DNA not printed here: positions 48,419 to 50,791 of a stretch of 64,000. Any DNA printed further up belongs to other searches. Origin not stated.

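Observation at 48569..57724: Operon of paralogous GLUG beta-helix surface proteins and twice-duplicated exported MBL-fold domain: candidate undescribed cell-surface system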

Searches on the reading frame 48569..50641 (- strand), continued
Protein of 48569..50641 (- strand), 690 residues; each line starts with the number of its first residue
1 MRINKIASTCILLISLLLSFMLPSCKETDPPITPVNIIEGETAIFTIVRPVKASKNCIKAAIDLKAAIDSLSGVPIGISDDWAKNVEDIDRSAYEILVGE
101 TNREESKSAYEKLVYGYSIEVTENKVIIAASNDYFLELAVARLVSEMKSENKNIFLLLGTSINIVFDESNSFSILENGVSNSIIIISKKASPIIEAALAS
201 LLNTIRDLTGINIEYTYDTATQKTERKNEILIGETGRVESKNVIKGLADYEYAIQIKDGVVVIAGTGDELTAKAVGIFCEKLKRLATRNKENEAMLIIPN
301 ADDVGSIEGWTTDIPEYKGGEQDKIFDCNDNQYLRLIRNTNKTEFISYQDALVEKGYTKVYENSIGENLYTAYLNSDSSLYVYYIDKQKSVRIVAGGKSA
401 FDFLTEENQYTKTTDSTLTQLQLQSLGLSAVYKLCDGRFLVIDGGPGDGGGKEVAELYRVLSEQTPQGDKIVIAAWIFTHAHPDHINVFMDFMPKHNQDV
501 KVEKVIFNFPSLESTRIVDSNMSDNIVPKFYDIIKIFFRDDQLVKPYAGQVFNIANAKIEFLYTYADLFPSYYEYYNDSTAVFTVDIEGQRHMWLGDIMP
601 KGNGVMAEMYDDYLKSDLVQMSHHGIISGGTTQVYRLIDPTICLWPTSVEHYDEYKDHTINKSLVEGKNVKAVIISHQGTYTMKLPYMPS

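Call 29: find_related_loci(query=A1, collection=genome_contigs, flank=10000)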
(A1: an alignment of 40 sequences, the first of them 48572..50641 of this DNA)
Query A1 (690 aa) in genome_contigs; peptide patterns used: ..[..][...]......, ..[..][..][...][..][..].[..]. (x = any residue, [..] = any of these).
600 stretches matched a pattern (row limit reached: there are more); 557 encode a relative of the query (tblastn E <= 1e-3); the best 80 are kept; 77 distinct loci.
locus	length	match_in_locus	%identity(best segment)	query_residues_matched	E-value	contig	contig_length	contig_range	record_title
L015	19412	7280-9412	33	9-689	2e-96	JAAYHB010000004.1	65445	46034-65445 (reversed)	MAG: Clostridiales bacterium isolate AS09scLD_304 18162_AS09, whole genome shotgun sequence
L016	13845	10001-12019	32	1-652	2e-95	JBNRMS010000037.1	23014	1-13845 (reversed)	MAG: Eubacteriales bacterium isolate UACH.wcme k127_403475, whole genome shotgun sequence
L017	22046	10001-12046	32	34-689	2e-91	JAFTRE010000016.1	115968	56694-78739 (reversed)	MAG: Clostridia bacterium isolate RGIG4075 Roe_deer_Cecum.Co__c1221216, whole genome shotgun sequence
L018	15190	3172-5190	32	43-689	3e-84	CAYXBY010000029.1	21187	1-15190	MAG TPA_asm: uncultured Lachnospiraceae bacterium isolate SRP313737_co1_367 genome assembly, contig: NODE_3890_length_21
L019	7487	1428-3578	31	10-686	7e-83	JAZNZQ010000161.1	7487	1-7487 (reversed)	MAG: Eubacteriales bacterium isolate T1900044766_TS20190232.MAGScoT_cleanbin_000081 SGB_2417_k141_938124, whole genome s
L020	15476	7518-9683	30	1-687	1e-75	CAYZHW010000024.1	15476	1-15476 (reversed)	MAG TPA_asm: uncultured Lachnospiraceae bacterium isolate SRP315200_co2_712 genome assembly, contig: NODE_4223_length_15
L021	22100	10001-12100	29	11-688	4e-75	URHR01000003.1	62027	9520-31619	uncultured Clostridiales bacterium isolate UMGS1014 genome assembly, contig: NODE_403_length_62027_cov_5.341525, whole g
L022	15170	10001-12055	28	11-687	5e-72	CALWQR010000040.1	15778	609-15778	MAG: uncultured Clostridia bacterium isolate BRZ_QS__bin85 genome assembly, contig: BRZ_QS__NODE_5087_length_15778_cov_9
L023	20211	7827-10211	33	10-689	2e-71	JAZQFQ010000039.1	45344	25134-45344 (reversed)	MAG: Eubacteriales bacterium isolate T1900044632_TS20190098.MAGScoT_cleanbin_000048 SGB_1070_k141_1718710, whole genome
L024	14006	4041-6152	28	11-690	7e-71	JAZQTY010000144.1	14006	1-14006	MAG: Eubacteriales bacterium isolate T1900045184_TC20190180.MAGScoT_cleanbin_000037 SGB_5258_k141_2021387, whole genome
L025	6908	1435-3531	28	3-687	5e-69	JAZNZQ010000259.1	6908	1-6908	MAG: Eubacteriales bacterium isolate T1900044766_TS20190232.MAGScoT_cleanbin_000081 SGB_2417_k141_576198, whole genome s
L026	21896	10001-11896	29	45-652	5e-68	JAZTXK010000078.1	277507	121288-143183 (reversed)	MAG: Eubacteriales bacterium isolate T1900045330_YK20190019.MAGScoT_cleanbin_000010 SGB_6514_k141_2784477, whole genome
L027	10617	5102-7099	29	45-687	3e-68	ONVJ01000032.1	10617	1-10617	uncultured Clostridiales bacterium isolate RUG680 genome assembly, contig: k87_3261634, whole genome shotgun sequence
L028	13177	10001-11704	28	13-687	2e-66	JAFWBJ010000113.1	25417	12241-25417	MAG: Clostridia bacterium isolate RGIG5585 Sheep_Colon.Co__c2427815, whole genome shotgun sequence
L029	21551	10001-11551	31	45-687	3e-65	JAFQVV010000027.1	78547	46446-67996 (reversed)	MAG: Clostridia bacterium isolate RGIG2197 Goat_Colon.Co__c2016547, whole genome shotgun sequence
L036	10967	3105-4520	33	176-646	2e-60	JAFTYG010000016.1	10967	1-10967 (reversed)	MAG: Clostridia bacterium isolate RGIG4259 Roe_deer_Colon-5__c34895, whole genome shotgun sequence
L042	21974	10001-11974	28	10-653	4e-59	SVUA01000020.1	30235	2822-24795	MAG: Oscillospiraceae bacterium isolate SIG709 NODE_31216_length_30235_cov_3.189850, whole genome shotgun sequence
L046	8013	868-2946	26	3-689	6e-58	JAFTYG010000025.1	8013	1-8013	MAG: Clostridia bacterium isolate RGIG4259 Roe_deer_Colon-5__c99245, whole genome shotgun sequence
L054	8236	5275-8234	26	43-648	4e-56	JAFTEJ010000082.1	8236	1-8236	MAG: Clostridia bacterium isolate RGIG3742 Goat_Rumen.Co__c1499634, whole genome shotgun sequence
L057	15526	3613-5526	28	28-687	3e-55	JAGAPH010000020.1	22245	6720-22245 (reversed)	MAG: Clostridia bacterium isolate RGIG8650 Water_deer_Cecum.Co__c175405, whole genome shotgun sequence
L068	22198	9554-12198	28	173-689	3e-54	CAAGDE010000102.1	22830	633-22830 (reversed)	MAG TPA_asm: Clostridia bacterium, isolate HGM12690, WGS project CAAGDE010000000 data, contig: SRS476144_126_k119_162295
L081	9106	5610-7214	29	46-687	2e-50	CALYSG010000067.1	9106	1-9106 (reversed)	MAG: uncultured Clostridia bacterium isolate SRR7188232_bin.23_metaWRAP_v1.3_MAG genome assembly, contig: ERZ9280833.473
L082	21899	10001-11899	26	95-689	2e-50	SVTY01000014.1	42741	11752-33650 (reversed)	MAG: Oscillospiraceae bacterium isolate SIG707 NODE_19888_length_42741_cov_3.624795, whole genome shotgun sequence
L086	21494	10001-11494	31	168-661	8e-54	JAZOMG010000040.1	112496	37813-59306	MAG: Eubacteriales bacterium isolate T1900045650_YK20190344.MAGScoT_cleanbin_000004 SGB_8193_k141_1744025, whole genome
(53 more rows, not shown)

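Call 45: search_protein_families(library=pfam, alignment_id=A4, max_evalue=0.00001)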
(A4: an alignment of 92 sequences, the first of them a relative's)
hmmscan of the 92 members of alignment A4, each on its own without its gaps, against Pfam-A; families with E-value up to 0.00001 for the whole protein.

A. member 1, L021:556-1962:+ (468 aa): 3 families
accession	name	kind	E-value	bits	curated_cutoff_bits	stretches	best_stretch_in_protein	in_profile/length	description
PF20629.2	GD_AH_C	-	4.2e-85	285.4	26.8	1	238-466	2-241/242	D-galactarate/Altronate dehydratase, C-terminal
PF04295.18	GD_AH_second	-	2.2e-38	131.8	27.3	1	96-227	1-135/136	D-galactarate dehydratase/Altronate hydrolase, second domain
PF08666.17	SAF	-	5e-08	33.8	21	1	25-68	26-63/63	SAF domain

B. families by the number of members that match (of 92 scanned): 79 families (the first 25 are shown)
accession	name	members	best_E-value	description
PF12833.13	HTH_18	11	6.7e-27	Helix-turn-helix domain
PF00165.29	HTH_AraC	11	3.7e-19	Bacterial regulatory helix-turn-helix proteins, AraC family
PF01261.30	AP_endonuc_2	4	1.6e-32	Xylose isomerase-like TIM barrel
PF02311.25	AraC_binding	4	3.7e-11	AraC-like ligand binding domain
PF17389.8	Bac_rhamnosid6H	3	2.9e-70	Bacterial alpha-L-rhamnosidase 6 hairpin glycosidase domain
PF07944.18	Beta-AFase-like_GH127_cat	3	6.1e-30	Beta-L-arabinofuranosidase, GH127 catalytic domain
PF17390.7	Bac_rhamnosid_C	3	3.1e-12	Bacterial alpha-L-rhamnosidase C-terminal domain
PF12831.13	FAD_oxidored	2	2.1e-82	FAD dependent oxidoreductase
PF13377.12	Peripla_BP_3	2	3.2e-39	Periplasmic binding protein-like domain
PF08531.16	Bac_rhamnosid_N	2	2.2e-37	Alpha-L-rhamnosidase N-terminal domain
PF02836.23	Glyco_hydro_2_C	2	5.1e-30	Glycosyl hydrolases family 2, TIM barrel domain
PF03009.23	GDPD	2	3.1e-26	Glycerophosphoryl diester phosphodiesterase family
PF03466.25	LysR_substrate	2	2.8e-25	LysR substrate binding domain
PF06452.16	CBM9_1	2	9.1e-22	Carbohydrate family 9 binding domain-like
PF22666.2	Glyco_hydro_2_N2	2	1.3e-21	Glycosyl hydrolase 2 galactose-binding domain-like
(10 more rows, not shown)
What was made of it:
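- Neighbours are glycosidases and AraC regulators (call 45).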

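Call 59: search_solved_structures(query=A1, max_evalue=0.1, show_alignments=4)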
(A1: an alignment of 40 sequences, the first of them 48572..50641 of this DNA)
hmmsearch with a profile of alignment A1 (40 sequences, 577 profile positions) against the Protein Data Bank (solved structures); distinct sequences matched with E-value up to 0.1: 43.
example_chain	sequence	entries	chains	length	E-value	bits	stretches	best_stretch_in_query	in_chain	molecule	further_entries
9vc6_A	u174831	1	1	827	1.1e-11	47.1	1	414-526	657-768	Competence protein ComEC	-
9vc9_A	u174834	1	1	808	3.6e-09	38.8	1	443-525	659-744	Dna internalization-related competence protein rec2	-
12qj_A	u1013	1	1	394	6.6e-09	37.9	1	354-551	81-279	Choline binding protein E CbpE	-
9ic4_A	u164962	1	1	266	8.9e-09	37.5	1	435-553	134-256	Competence protein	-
1wra_A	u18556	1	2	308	9.5e-09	37.4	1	353-551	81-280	Teichoic acid phosphorylcholine esterase/choline binding protein E (cbpE)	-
2bib_A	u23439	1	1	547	4e-08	35.3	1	353-550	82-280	TEICHOIC ACID PHOSPHORYLCHOLINE ESTERASE/ CHOLINE BINDING PROTEIN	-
30bt_A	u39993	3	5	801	4e-08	35.3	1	447-525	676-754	Beta-lactamase-like domain | ComEC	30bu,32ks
9vcb_A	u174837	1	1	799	3.1e-06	29.1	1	444-523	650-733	DNA internalization-related competence protein ComEC/Rec2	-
9vcf_A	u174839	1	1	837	3.3e-06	29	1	444-523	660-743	DNA internalization-related competence protein ComEC/Rec2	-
2ydq_A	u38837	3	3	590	0.0071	18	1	42-172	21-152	O-GLCNACASE NAGJ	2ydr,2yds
5oxd_A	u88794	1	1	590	0.0072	18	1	42-172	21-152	O-GlcNAcase NagJ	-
6rhe_A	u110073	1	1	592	0.0073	17.9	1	42-172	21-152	O-GlcNAcase NagJ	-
3bk1_A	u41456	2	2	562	0.008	17.8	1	309-365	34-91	Metal dependent hydrolase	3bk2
7khv_A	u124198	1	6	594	0.0086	17.7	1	43-172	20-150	O-GlcNAcase NagJ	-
2cbi_A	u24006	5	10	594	0.0086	17.7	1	43-172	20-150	HYALURONIDASE | O-GLCNACASE NAGJ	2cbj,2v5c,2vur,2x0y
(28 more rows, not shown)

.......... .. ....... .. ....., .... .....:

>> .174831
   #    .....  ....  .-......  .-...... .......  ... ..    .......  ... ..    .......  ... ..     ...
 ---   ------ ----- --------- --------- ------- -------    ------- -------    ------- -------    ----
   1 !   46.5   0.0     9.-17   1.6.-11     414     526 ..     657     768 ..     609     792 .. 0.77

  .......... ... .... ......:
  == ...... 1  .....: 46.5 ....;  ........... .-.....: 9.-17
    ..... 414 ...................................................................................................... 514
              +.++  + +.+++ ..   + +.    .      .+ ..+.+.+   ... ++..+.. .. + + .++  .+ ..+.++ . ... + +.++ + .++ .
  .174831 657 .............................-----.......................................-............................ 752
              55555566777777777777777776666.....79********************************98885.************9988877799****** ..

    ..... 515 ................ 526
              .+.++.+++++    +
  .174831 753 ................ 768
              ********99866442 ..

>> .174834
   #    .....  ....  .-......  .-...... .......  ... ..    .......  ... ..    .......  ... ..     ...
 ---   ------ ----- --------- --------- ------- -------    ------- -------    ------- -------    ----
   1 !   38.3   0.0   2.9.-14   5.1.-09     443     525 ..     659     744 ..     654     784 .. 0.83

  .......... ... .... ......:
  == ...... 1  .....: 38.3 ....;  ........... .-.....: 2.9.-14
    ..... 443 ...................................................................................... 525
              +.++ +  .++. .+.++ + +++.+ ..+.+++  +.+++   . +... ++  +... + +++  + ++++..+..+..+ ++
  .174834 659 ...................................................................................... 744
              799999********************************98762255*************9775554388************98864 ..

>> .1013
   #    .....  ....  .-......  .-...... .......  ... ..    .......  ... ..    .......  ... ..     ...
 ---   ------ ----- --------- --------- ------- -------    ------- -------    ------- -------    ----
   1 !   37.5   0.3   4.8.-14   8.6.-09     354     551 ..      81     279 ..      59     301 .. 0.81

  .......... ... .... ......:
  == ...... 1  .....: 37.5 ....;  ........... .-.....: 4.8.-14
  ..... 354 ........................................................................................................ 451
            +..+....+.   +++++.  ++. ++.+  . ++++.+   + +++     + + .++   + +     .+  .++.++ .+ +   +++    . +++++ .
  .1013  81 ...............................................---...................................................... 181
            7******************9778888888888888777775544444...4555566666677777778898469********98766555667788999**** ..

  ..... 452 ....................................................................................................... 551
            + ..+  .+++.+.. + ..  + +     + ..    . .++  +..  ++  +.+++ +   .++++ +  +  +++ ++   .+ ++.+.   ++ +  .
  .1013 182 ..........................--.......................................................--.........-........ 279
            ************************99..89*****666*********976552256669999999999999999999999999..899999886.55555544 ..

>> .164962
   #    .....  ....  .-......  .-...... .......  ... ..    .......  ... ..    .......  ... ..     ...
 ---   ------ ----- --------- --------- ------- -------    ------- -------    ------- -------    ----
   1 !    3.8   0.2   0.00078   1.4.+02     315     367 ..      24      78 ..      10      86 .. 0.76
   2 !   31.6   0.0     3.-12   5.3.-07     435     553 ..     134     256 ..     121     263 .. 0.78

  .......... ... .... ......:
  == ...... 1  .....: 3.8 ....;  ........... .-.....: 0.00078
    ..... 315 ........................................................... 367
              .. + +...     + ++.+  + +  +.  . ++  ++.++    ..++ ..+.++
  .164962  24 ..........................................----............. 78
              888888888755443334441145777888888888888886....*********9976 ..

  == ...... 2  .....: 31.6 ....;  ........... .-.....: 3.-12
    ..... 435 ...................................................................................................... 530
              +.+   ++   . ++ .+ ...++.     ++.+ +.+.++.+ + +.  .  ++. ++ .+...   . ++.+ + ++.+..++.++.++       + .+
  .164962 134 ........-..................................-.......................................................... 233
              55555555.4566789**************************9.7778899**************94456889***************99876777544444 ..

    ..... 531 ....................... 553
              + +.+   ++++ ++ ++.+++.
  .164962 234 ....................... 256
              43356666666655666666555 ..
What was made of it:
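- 49712..50566 (-): Tandem accessory domains of D (aa 26-170 and 171-310). The profile also reaches the NagJ N-domain, E 0.007 (call 59).
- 48572..49711 (-): Pre-domain plus MBL domain of D (aa 311-690). The family profile matches ComEC (E 1e-11) and CbpE (E 7e-9) chains (call 59).
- On Pce/ComEC phosphodiesterase-nuclease branch of the MBL superfamily: Profile search of PDB sequences, ranks 1-9 (call 59).
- The sequence profile agrees: ComEC E 1e-11, CbpE E 7e-9 (call 59).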

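Call 61: find_encoding_contigs(protein=P0052, flank=8000, max_places=2)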
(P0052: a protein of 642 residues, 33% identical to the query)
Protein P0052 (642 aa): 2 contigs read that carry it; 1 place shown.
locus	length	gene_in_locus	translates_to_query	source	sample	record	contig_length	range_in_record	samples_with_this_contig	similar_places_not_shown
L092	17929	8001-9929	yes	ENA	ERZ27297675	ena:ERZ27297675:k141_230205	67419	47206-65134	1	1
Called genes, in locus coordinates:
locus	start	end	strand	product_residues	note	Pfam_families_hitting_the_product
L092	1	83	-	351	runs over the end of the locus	PF01223:Endonuclease_NS (weak), PF13930:Endonuclea_NS_2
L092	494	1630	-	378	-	-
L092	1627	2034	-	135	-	-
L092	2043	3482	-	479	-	PF02749:QRPTase_N (faint), PF17767:NAPRTase_N, PF17956:NAPRTase_C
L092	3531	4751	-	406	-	PF00579:tRNA-synt_1b, PF22421:SYY_C-terminal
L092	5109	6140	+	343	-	PF13177:DNA_pol3_delta2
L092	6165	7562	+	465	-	PF04468:PSP1, PF28472:PSP1_3rd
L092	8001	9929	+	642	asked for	PF01676:Metalloenzyme, PF00245:Alk_phosphatase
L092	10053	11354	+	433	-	PF05193:Peptidase_M16_C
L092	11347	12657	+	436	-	PF00675:Peptidase_M16, PF05193:Peptidase_M16_C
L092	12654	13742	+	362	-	PF01790:LGT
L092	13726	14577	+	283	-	PF00763:THF_DHG_CYH, PF02882:THF_DHG_CYH_C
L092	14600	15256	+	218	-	PF13263:PHP_C (faint)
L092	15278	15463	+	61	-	PF20037:DUF6440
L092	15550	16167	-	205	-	PF12844:HTH_19, PF13560:HTH_31, PF01381:HTH_3, PF13443:HTH_26 (weak)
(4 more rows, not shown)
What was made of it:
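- Tried and rejected: The locus of P0052 is housekeeping and uninformative (call 61).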
